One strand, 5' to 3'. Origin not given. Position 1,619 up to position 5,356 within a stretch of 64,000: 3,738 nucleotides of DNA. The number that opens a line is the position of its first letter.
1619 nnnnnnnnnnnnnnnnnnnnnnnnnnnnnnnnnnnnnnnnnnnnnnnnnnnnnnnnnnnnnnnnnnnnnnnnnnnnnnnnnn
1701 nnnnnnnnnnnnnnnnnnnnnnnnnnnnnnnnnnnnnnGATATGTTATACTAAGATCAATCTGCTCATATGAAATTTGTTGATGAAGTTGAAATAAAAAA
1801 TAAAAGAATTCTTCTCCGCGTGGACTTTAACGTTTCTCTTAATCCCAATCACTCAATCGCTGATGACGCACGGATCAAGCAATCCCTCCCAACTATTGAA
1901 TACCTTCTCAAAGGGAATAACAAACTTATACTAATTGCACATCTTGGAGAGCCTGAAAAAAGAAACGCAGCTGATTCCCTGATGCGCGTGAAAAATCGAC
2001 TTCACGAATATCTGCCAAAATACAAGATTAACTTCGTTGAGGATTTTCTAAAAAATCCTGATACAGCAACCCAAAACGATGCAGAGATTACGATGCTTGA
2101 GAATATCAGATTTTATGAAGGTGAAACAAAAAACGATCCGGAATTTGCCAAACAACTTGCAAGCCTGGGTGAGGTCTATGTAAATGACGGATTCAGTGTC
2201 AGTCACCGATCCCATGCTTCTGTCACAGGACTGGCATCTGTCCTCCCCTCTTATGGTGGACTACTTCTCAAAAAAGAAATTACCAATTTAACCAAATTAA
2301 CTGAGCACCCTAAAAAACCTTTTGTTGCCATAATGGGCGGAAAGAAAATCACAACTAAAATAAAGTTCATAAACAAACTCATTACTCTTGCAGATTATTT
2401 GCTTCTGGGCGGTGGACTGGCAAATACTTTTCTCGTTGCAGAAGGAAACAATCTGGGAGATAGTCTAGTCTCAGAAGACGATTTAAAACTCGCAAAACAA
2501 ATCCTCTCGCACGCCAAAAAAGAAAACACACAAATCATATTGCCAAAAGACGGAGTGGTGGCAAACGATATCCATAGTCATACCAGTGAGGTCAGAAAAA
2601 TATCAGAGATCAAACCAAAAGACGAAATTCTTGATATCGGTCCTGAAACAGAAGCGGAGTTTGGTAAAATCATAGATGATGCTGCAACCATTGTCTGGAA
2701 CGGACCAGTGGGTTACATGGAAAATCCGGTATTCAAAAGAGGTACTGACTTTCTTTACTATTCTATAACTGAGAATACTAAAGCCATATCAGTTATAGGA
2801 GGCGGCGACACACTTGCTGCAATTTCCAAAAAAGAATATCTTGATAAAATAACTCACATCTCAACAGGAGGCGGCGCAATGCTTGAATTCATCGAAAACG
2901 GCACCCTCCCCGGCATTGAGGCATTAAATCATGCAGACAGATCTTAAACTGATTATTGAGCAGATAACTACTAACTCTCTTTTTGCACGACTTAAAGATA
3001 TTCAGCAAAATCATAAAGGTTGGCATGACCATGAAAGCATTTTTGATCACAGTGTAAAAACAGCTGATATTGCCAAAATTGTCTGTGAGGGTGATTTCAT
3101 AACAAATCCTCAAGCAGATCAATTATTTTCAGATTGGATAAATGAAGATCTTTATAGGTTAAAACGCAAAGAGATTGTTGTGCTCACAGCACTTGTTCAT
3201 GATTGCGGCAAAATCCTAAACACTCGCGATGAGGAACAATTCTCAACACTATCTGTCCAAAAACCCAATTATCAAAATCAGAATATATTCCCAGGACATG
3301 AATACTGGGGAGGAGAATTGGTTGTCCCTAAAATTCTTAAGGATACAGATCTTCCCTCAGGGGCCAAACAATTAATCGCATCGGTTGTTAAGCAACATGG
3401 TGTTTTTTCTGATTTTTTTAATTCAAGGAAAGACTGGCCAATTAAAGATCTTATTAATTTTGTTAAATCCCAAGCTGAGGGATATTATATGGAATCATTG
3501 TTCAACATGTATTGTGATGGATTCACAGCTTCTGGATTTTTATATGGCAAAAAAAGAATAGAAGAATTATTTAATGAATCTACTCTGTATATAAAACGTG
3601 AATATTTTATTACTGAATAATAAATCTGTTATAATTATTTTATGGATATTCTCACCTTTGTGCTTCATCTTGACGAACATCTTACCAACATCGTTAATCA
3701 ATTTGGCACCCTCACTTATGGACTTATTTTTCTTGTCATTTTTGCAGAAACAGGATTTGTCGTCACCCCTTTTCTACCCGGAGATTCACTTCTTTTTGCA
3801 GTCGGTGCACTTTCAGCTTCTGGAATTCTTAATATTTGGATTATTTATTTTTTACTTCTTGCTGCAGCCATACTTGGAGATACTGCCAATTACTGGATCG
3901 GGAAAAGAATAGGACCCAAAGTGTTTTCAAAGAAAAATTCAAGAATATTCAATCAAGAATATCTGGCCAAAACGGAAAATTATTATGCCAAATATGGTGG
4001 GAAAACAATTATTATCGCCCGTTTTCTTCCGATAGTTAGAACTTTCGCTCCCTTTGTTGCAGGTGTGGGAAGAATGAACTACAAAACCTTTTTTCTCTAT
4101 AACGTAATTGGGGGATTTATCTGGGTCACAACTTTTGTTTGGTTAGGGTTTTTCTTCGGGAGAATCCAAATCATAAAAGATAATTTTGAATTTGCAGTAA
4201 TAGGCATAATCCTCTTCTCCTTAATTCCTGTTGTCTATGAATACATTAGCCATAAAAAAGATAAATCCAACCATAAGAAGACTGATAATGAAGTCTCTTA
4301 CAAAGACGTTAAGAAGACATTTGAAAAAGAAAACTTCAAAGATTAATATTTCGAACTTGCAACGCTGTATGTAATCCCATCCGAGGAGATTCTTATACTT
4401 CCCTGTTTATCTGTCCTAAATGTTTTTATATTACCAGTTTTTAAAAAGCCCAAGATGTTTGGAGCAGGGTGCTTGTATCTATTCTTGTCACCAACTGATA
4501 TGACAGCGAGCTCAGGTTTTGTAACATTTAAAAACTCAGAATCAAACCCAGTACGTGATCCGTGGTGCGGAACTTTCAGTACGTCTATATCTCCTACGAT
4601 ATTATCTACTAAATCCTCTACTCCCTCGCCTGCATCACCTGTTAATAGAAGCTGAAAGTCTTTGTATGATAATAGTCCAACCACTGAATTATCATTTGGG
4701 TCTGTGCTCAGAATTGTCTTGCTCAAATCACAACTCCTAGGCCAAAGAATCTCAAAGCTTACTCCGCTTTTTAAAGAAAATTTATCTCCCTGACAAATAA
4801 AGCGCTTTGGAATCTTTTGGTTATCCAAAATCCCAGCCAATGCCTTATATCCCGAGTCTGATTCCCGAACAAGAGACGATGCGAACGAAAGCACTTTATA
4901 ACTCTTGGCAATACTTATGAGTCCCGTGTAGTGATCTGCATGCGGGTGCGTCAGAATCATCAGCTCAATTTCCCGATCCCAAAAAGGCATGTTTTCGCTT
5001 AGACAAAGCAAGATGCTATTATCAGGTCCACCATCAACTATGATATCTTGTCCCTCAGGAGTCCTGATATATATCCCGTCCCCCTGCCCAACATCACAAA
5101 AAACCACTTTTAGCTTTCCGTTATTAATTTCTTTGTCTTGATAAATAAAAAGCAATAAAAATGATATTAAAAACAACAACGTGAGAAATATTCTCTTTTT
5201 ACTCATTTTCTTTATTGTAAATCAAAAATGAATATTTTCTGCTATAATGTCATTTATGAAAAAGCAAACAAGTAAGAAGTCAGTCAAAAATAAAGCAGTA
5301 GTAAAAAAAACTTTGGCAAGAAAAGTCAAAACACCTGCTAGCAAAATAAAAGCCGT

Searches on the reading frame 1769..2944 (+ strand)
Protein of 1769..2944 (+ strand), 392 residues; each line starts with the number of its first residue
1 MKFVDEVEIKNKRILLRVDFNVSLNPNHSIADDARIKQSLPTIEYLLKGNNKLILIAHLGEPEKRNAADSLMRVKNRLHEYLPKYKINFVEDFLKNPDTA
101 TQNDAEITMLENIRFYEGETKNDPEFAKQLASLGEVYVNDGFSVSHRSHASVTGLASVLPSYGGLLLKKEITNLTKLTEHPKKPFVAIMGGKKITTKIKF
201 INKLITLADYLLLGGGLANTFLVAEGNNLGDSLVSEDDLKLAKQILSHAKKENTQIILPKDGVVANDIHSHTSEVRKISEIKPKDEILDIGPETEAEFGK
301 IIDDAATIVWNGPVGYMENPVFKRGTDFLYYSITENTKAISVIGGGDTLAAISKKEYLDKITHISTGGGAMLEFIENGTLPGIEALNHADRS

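Call 76: search_protein_families(library=pfam, proteins=[window:1769-2944:+], max_evalue=0.00001)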
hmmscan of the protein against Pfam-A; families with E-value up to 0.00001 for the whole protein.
window:1769-2944:+ (392 aa): 1 family
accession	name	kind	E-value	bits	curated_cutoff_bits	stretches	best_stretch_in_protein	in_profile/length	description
PF00162.24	PGK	-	6.6e-132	440.5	27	1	4-376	1-377/379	Phosphoglycerate kinase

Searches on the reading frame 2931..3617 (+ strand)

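Call 76: search_protein_families(library=pfam, proteins=[window:2931-3617:+], max_evalue=0.00001)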
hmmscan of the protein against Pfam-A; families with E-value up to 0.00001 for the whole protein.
window:2931-3617:+ (229 aa): 1 family
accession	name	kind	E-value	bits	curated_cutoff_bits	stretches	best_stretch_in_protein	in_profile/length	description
PF01966.28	HD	-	3.3e-06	27.8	22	1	38-156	2-85/116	HD domain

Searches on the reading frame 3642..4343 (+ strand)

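Call 76: search_protein_families(library=pfam, proteins=[window:3642-4343:+], max_evalue=0.00001)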
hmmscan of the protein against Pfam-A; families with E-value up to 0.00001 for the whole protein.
window:3642-4343:+ (234 aa): 1 family
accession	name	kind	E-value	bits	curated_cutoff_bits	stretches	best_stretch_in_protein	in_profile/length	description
PF09335.16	VTT_dom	-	8.7e-23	81.6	33.9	1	45-169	1-121/123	VTT domain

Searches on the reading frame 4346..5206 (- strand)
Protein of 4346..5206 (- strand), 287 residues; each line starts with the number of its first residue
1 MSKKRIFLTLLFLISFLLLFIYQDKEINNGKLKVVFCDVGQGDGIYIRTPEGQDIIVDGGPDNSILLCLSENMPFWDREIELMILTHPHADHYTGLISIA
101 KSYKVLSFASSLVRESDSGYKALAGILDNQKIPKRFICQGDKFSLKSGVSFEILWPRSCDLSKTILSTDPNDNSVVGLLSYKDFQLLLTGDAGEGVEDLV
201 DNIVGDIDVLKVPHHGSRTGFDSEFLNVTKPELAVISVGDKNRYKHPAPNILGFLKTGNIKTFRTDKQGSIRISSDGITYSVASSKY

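Call 76: search_protein_families(library=pfam, proteins=[window:4346-5206:-], max_evalue=0.00001)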
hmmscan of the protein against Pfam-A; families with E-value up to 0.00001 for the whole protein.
window:4346-5206:- (287 aa): 1 family
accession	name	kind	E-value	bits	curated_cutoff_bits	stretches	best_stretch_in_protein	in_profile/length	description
PF00753.33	Lactamase_B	-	1.7e-11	44.9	22.7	1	39-239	3-195/196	Metallo-beta-lactamase superfamily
